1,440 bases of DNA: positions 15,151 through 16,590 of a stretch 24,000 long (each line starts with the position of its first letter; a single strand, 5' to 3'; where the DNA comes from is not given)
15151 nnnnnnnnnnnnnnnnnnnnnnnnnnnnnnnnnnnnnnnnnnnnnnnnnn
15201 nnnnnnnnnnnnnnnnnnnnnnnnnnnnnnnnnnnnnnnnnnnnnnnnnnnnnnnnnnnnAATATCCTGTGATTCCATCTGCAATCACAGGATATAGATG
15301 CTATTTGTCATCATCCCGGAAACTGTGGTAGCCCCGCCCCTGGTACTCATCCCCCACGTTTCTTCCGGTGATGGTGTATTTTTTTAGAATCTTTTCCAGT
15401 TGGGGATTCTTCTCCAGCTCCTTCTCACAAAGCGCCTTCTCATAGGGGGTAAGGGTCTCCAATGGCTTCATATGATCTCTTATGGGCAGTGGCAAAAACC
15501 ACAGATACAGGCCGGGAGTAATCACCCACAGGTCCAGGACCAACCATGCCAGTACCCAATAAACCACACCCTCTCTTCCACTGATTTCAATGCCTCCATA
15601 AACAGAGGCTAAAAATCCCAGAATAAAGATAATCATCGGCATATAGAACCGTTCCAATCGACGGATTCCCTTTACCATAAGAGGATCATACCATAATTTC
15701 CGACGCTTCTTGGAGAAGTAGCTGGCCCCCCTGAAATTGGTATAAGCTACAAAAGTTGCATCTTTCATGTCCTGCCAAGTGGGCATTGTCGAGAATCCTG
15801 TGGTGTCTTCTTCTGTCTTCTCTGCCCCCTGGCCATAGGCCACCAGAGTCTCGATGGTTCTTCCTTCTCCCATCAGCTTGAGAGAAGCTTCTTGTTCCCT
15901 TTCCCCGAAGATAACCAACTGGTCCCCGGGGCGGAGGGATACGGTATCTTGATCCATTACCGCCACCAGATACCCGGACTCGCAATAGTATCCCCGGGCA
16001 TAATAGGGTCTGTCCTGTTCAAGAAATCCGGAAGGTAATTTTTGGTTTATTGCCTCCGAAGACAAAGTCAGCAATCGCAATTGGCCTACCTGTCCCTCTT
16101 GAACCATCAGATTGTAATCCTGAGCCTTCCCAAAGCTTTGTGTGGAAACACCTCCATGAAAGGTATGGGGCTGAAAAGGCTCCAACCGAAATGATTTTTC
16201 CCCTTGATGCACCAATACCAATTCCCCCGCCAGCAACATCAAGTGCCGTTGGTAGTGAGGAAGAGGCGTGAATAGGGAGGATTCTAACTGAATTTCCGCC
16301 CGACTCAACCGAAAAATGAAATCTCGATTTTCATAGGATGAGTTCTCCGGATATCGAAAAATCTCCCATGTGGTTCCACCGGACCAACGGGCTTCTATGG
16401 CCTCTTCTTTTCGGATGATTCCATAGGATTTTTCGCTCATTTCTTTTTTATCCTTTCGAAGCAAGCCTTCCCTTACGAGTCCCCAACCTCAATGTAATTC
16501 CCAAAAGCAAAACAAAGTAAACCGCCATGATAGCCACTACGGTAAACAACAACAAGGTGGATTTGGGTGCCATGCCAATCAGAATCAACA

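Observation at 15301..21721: Five-gene, translationally coupled operon: CAT/E2-fold acyltransferase, acyl ligase, PlsC-type acyltransferase, GltS-like carrier, membrane-anchored HutD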

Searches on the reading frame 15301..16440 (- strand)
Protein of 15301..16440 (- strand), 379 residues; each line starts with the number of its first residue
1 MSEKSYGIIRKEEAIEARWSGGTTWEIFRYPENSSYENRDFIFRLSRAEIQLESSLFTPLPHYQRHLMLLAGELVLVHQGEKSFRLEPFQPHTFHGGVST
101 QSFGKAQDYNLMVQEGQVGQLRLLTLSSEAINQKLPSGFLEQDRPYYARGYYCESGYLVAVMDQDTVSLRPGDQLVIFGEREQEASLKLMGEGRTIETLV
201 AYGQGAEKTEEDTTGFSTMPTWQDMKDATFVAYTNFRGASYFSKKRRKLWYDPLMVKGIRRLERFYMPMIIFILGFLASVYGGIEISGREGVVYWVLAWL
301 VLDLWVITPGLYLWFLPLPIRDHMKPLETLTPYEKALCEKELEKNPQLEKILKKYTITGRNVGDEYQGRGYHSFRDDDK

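Call 5: search_protein_families(library=pfam, proteins=[window:15301-16440:-], max_evalue=0.01)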
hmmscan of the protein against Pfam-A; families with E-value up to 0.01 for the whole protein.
window:15301-16440:- (379 aa): 1 family
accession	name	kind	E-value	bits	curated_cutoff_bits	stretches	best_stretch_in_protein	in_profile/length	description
PF05962.17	HutD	-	3.7e-25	89.5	25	1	16-192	6-176/181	HutD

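Call 6: search_protein_families(library=ncbifam, proteins=[window:15301-16440:-], max_evalue=0.01)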
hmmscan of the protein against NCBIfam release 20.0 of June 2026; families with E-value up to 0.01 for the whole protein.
window:15301-16440:- (379 aa): 1 family
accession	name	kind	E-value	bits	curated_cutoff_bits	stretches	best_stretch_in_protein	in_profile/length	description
NF008488.0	PRK11396.1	equivalog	0.00016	21.5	292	1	15-112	12-109/191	environmental stress-induced protein Ves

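Call 25: find_homologous_proteins(query=window:15301-16440:-, max_evalue=0.001)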
Query window:15301-16440:- (379 aa): 13 proteins with E <= 0.001 among 2478 candidates.
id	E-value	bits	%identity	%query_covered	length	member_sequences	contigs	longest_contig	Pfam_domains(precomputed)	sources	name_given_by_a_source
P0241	3.1e-258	874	100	100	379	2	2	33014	PF05962.18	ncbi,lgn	-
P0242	6.4e-256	866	99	100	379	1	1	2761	PF05962.18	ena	-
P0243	4.5e-235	798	91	100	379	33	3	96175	PF05962.18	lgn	-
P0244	1.2e-174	599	67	100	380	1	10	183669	PF05962.18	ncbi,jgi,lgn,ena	jgi:environmental stress-induced protein Ves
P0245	6.6e-158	544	89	71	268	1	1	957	-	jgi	jgi:hypothetical protein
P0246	6.9e-104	366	47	100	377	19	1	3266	PF05962.18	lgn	-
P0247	3.8e-99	350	46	99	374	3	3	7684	PF05962.18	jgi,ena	jgi:environmental stress-induced protein Ves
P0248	1.0e-98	349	47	99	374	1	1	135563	PF05962.18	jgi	-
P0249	3.2e-97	344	46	98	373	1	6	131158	PF05962.18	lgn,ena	-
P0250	5.7e-97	343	44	100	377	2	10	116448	PF05962.18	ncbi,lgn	-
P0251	2.3e-96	341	45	100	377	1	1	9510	PF05962.18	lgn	-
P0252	2.9e-92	328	43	99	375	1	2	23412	PF05962.18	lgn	-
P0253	6.6e-85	303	43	98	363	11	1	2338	PF05962.18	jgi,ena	-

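Call 26: find_encoding_contigs(protein=P0241, flank=10000, max_places=2)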
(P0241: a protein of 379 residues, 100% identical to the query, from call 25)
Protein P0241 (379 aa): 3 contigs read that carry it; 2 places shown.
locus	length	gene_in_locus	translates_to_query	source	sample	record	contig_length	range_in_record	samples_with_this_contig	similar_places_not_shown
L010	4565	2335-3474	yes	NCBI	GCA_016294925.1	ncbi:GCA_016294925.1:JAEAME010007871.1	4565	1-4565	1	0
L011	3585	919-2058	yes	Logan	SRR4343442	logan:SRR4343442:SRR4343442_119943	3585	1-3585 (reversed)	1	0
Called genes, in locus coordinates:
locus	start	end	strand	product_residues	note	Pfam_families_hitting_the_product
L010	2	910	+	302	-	?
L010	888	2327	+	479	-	-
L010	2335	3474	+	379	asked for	PF05962:HutD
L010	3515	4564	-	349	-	?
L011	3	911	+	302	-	?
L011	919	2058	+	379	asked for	PF05962:HutD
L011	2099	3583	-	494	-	?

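Call 27: find_encoding_contigs(protein=P0244, flank=10000, max_places=2)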
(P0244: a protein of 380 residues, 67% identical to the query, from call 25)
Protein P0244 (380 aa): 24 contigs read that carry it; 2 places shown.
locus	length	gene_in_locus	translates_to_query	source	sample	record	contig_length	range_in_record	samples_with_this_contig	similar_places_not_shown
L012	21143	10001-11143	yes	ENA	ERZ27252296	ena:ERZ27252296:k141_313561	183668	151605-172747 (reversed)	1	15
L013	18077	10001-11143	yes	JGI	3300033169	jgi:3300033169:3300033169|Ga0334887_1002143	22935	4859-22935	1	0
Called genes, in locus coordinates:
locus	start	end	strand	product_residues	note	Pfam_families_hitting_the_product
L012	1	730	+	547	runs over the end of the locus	PF23571:GH3_M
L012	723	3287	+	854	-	PF16927:HisKA_7TM, PF01590:GAF (weak), PF13185:GAF_2, PF00990:GGDEF, PF01966:HD, PF13487:HD_5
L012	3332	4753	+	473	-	PF00171:Aldedh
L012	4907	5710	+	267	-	PF00198:2-oxoacid_dh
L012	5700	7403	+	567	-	PF00501:AMP-binding, PF13193:AMP-binding_C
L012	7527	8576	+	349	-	PF01553:Acyltransferase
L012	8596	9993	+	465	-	-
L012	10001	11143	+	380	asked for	PF05962:HutD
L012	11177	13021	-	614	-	PF00664:ABC_membrane, PF00005:ABC_tran, PF02463:SMC_N (faint), PF13304:AAA_21 (faint)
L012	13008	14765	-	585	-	PF00664:ABC_membrane, PF00005:ABC_tran, PF02463:SMC_N (faint)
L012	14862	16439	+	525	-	PF11230:YjjI-like, PF02901:PFL-like (faint)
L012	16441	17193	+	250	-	PF13353:Fer4_12, PF04055:Radical_SAM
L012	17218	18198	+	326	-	PF03816:LytR_cpsA_psr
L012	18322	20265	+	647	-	PF00133:tRNA-synt_1, PF01406:tRNA-synt_1e, PF09334:tRNA-synt_1g, PF00133:tRNA-synt_1, PF08264:Anticodon_1 (weak), PF01588:tRNA_bind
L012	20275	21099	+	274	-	PF01026:TatD_DNase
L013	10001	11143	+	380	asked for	PF05962:HutD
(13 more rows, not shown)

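Call 51: search_solved_structures(query=window:15301-16440:-, max_evalue=0.1, show_alignments=1)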
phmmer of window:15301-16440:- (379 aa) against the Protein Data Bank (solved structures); distinct sequences matched with E-value up to 0.1: 1.
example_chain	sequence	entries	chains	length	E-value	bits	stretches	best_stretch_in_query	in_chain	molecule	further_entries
5fcc_A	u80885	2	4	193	0.0011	21.1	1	16-113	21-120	HutD | Uncharacterized protein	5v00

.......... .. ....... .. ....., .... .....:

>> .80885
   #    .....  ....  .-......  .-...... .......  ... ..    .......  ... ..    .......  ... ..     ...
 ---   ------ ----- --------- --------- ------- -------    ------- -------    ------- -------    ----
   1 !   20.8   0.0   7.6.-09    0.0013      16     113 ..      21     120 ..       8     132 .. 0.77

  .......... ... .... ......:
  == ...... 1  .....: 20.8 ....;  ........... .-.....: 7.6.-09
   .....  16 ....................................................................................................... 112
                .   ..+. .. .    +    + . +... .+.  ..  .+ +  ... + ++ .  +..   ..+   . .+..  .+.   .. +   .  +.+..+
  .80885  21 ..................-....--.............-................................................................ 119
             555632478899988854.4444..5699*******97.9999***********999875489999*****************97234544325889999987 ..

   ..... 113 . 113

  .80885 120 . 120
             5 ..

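Call 58: search_protein_representatives(protein=window:15301-16440:-)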
Query: 379 residues. Proteins with E-value up to 0.001 (for the whole library): 1751; up to 1e-10: 1339; up to 1e-30: 39. The best 150 are listed.
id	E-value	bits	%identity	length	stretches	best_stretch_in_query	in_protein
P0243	1.4e-235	797.6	91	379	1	1-379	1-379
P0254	5.5e-94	331.6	44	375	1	12-375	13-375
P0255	4.1e-93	328.7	43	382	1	4-375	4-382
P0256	3.7e-80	286.1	43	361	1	8-375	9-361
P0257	4.6e-69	249.5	37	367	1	6-362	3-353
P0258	3.1e-67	243.5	37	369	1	16-361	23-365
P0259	1.2e-66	241.6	37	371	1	6-361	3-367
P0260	2.7e-65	237.1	36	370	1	6-376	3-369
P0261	1.2e-62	228.4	37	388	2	5-209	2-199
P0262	1.8e-62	227.8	36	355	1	16-362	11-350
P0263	1.3e-60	221.7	36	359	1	3-361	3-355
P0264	2.0e-56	207.9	36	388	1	9-364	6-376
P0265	2.8e-56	207.4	34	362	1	17-358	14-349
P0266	1.5e-55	205.1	33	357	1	8-356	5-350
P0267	1.3e-54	202.0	37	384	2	12-206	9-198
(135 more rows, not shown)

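Call 59: find_encoding_contigs(protein=P0257, flank=8000, max_places=2)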
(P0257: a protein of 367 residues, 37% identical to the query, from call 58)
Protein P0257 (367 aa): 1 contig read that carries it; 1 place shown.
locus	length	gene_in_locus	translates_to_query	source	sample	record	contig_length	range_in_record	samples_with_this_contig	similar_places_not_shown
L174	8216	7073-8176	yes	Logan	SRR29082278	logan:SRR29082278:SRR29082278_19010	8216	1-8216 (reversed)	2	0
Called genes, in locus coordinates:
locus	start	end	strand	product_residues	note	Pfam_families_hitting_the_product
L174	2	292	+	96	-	?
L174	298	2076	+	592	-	PF08497:Radical_SAM_N, PF04055:Radical_SAM, PF11842:DUF3362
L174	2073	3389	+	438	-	PF01555:N6_N4_Mtase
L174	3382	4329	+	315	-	PF02588:YitT_membrane, PF10035:DUF2179 (weak)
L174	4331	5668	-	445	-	PF00512:HisKA, PF02518:HATPase_c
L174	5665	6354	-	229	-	PF00072:Response_reg, PF00486:Trans_reg_C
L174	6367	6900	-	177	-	-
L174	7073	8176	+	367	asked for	PF05962:HutD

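Call 60: find_encoding_contigs(protein=P0260, flank=8000, max_places=3)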
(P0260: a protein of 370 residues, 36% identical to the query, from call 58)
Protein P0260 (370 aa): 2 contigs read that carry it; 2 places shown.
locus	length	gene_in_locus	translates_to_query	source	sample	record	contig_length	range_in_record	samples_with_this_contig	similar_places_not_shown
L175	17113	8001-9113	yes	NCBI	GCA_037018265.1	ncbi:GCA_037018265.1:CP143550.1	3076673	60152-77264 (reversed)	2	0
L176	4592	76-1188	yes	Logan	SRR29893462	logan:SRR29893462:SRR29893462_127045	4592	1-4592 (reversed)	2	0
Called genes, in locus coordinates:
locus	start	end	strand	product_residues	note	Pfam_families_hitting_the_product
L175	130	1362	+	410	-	PF00350:Dynamin_N, PF01926:MMR_HSR1 (weak), PF00009:GTP_EFTU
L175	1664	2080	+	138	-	PF01519:DUF16 (faint), PF05531:NPV_P10 (faint)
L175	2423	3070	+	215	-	PF03458:Gly_transporter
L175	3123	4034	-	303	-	PF00294:PfkB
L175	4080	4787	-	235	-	PF00037:Fer4 (weak), PF12797:Fer4_2 (weak), PF12837:Fer4_6, PF13237:Fer4_10, PF14697:Fer4_21, PF12838:Fer4_7 (weak), PF13187:Fer4_9 (weak), PF27217:AF_0155, +1 more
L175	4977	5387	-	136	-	PF09719:C_GCAxxG_C_C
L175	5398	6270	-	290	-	-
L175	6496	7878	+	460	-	PF13551:HTH_29 (faint), PF00665:rve (weak)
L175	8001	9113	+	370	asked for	PF05962:HutD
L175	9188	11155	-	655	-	PF00149:Metallophos, PF02872:5_nucleotid_C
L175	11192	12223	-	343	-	PF01212:Beta_elim_lyase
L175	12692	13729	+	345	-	PF01108:Tissue_fac (weak), PF00041:fn3, PF02368:Big_2, PF26918:Ig_Eae, PF00188:CAP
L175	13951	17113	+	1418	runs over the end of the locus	-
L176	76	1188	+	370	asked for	PF05962:HutD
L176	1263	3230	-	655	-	PF00149:Metallophos, PF02872:5_nucleotid_C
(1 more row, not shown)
